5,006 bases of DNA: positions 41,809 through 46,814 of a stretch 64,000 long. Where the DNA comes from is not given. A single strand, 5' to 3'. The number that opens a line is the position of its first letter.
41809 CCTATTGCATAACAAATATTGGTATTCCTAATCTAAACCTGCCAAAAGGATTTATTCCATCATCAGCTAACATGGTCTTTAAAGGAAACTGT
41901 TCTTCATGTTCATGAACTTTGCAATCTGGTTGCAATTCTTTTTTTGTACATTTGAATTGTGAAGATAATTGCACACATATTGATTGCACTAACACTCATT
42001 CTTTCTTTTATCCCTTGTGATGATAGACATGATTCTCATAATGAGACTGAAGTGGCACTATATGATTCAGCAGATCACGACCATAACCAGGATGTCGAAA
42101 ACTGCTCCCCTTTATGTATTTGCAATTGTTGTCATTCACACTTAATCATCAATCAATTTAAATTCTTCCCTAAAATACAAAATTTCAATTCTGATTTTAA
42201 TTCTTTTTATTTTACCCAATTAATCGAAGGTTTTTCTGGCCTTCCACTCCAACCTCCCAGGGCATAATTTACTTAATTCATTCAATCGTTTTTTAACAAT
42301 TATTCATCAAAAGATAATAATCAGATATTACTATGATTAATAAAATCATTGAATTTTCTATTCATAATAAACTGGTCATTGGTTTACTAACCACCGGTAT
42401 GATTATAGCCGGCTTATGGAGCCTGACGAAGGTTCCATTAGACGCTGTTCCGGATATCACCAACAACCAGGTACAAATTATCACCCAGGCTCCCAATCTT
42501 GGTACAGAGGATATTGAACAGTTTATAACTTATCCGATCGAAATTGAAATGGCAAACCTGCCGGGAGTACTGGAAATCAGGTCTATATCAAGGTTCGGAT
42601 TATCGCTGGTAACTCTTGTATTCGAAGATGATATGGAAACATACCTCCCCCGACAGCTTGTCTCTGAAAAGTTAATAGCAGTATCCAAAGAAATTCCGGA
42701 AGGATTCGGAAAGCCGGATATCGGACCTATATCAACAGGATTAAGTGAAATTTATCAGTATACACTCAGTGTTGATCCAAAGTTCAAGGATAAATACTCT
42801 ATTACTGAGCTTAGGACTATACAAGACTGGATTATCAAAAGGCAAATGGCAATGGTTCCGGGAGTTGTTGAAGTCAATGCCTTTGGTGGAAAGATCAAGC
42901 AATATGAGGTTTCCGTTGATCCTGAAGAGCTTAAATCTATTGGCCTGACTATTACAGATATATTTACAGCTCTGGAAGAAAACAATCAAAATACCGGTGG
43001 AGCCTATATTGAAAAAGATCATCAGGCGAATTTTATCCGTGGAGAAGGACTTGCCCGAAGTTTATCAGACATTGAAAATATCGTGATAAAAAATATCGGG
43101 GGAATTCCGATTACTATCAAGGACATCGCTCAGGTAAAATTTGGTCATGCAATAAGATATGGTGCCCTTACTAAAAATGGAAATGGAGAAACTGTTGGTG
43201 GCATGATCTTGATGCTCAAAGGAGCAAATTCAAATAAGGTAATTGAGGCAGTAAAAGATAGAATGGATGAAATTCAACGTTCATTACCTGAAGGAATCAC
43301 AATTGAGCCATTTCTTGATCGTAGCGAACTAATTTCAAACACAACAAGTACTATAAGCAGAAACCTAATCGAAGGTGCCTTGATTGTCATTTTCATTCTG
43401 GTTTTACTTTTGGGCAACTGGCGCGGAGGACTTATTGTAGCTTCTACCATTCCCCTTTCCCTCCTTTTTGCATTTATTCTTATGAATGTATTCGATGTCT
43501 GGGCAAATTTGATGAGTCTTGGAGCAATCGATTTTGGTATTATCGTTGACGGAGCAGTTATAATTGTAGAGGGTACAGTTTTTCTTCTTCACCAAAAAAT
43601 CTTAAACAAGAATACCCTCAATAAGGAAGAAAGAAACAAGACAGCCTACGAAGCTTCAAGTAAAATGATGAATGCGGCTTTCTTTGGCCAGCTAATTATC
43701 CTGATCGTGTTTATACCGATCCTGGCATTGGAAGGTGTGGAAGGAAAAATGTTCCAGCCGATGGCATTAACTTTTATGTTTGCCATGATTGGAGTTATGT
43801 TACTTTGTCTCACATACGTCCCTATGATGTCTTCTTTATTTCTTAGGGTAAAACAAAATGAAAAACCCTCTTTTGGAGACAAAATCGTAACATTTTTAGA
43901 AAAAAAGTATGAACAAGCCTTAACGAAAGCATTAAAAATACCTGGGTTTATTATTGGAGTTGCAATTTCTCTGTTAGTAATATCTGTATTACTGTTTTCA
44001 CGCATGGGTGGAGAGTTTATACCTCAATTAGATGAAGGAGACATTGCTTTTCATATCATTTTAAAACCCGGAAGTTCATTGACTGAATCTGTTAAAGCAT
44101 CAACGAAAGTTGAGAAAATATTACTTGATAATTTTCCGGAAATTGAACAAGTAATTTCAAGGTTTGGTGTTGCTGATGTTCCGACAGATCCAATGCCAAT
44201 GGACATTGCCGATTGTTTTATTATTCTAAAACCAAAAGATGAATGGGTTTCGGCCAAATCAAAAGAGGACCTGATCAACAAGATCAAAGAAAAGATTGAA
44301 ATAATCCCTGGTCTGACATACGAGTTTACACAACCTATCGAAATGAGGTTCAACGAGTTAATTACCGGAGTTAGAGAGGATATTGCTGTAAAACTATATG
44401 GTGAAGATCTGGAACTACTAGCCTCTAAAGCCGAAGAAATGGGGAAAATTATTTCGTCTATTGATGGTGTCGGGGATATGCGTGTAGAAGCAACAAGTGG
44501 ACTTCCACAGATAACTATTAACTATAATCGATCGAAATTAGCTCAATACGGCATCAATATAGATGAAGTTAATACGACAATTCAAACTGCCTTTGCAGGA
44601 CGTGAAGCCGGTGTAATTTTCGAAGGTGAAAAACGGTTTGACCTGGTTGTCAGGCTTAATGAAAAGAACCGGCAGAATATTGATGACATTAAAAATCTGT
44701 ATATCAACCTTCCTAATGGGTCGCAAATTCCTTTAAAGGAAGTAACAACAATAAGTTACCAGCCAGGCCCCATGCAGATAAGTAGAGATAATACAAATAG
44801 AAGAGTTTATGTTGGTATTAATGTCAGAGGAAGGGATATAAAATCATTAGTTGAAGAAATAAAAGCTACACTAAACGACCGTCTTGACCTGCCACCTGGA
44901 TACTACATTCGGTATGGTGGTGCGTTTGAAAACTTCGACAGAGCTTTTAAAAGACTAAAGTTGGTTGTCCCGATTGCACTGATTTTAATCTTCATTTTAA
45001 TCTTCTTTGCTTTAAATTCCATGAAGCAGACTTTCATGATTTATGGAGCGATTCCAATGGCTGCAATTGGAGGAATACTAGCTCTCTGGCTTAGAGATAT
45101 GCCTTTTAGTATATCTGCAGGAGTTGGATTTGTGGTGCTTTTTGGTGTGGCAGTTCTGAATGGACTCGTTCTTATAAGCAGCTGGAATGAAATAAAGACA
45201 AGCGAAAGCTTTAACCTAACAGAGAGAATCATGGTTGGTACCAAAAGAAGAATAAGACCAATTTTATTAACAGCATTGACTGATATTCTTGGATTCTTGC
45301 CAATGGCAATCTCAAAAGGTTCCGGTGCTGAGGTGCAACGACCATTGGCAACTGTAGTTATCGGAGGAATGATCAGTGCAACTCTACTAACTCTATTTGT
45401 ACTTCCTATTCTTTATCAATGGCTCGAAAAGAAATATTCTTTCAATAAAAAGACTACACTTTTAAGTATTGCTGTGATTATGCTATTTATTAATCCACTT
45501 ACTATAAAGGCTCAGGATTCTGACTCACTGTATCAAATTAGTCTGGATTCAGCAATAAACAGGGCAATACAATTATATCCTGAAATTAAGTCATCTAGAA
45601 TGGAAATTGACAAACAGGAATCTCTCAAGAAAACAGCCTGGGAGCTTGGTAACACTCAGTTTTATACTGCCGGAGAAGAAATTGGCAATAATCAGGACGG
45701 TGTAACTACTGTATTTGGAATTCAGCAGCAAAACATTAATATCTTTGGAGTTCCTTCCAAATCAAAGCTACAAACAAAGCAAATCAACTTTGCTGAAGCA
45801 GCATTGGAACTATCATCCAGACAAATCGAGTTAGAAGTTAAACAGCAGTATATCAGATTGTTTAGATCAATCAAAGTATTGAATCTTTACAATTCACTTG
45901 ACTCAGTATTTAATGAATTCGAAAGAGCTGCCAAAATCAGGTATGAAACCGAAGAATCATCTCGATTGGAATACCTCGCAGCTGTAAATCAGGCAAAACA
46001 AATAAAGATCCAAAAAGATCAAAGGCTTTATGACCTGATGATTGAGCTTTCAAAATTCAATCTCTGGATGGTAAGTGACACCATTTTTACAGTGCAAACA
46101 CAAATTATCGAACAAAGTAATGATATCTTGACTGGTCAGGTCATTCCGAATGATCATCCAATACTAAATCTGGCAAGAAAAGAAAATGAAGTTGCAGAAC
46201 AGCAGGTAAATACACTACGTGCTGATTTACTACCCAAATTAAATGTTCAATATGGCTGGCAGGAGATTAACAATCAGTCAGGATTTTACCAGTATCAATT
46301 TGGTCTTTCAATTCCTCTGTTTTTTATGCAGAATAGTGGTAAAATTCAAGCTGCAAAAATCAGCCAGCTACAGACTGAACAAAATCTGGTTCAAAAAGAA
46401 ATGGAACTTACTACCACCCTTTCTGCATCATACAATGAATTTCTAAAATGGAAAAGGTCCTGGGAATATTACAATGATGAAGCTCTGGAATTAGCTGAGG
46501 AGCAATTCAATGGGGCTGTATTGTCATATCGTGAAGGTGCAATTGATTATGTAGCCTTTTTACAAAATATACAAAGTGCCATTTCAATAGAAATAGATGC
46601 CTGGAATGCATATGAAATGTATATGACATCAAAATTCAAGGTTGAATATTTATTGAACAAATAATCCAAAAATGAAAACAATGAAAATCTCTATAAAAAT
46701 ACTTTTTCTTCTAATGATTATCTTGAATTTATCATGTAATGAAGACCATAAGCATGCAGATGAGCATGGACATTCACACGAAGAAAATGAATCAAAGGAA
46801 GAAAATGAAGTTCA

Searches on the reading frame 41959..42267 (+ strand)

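Call 6: search_protein_families(library=pfam, proteins=[window:41959-42267:+], max_evalue=0.1)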
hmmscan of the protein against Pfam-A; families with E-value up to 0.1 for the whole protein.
window:41959-42267:+ (102 aa): 1 family
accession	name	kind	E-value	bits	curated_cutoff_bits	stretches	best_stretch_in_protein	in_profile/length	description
PF20365.3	DUF6660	-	1e-14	55.3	27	1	1-102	1-102/102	Family of unknown function (DUF6660)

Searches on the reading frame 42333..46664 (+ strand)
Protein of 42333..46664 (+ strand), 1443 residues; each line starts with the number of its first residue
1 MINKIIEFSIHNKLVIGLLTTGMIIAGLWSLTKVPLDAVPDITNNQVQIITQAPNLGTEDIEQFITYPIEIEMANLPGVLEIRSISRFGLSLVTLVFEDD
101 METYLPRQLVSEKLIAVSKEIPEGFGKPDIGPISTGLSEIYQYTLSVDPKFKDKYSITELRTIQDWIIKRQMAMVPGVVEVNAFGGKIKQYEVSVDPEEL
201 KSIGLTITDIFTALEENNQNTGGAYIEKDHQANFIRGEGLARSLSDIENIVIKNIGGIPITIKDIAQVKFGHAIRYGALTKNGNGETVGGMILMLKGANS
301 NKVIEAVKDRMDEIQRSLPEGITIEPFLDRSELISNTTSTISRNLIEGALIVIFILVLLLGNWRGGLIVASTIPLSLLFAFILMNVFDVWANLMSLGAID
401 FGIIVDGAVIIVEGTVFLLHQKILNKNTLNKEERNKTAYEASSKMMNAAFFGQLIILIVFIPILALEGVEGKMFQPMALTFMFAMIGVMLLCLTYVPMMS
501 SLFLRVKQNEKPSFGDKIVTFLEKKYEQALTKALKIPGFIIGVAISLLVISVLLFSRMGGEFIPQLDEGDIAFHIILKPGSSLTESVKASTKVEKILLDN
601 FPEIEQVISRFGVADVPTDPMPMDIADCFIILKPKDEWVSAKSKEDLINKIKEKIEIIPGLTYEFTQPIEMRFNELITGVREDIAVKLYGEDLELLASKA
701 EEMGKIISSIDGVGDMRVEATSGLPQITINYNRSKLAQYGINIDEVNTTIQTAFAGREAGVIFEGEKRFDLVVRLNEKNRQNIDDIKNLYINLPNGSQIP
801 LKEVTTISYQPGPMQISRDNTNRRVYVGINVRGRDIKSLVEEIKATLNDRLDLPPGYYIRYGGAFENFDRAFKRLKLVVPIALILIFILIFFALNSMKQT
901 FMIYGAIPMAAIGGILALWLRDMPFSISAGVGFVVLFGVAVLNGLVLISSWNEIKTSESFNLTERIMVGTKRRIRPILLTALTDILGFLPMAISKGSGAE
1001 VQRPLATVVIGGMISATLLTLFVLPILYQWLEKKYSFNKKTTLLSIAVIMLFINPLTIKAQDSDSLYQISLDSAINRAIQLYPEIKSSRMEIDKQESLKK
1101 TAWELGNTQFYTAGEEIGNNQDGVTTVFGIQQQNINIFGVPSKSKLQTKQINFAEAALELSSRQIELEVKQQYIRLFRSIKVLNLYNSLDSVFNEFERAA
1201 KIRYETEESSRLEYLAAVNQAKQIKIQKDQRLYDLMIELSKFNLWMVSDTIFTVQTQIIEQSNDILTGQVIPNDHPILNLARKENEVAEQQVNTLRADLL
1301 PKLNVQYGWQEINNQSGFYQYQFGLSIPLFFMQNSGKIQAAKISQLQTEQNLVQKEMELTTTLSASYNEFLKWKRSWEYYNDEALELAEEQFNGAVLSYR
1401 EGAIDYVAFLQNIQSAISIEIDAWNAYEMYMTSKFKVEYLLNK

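Call 6: search_protein_families(library=pfam, proteins=[window:42333-46664:+], max_evalue=0.1)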
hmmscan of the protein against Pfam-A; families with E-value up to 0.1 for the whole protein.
window:42333-46664:+ (1443 aa): 2 families
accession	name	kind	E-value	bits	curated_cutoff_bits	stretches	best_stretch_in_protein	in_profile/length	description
PF00873.25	ACR_tran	-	1.5e-285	950.3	28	1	5-1030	1-1019/1021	AcrB/AcrD/AcrF family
PF02321.23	OEP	-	7.2e-31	107.9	22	2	1274-1442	11-187/187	Outer membrane efflux protein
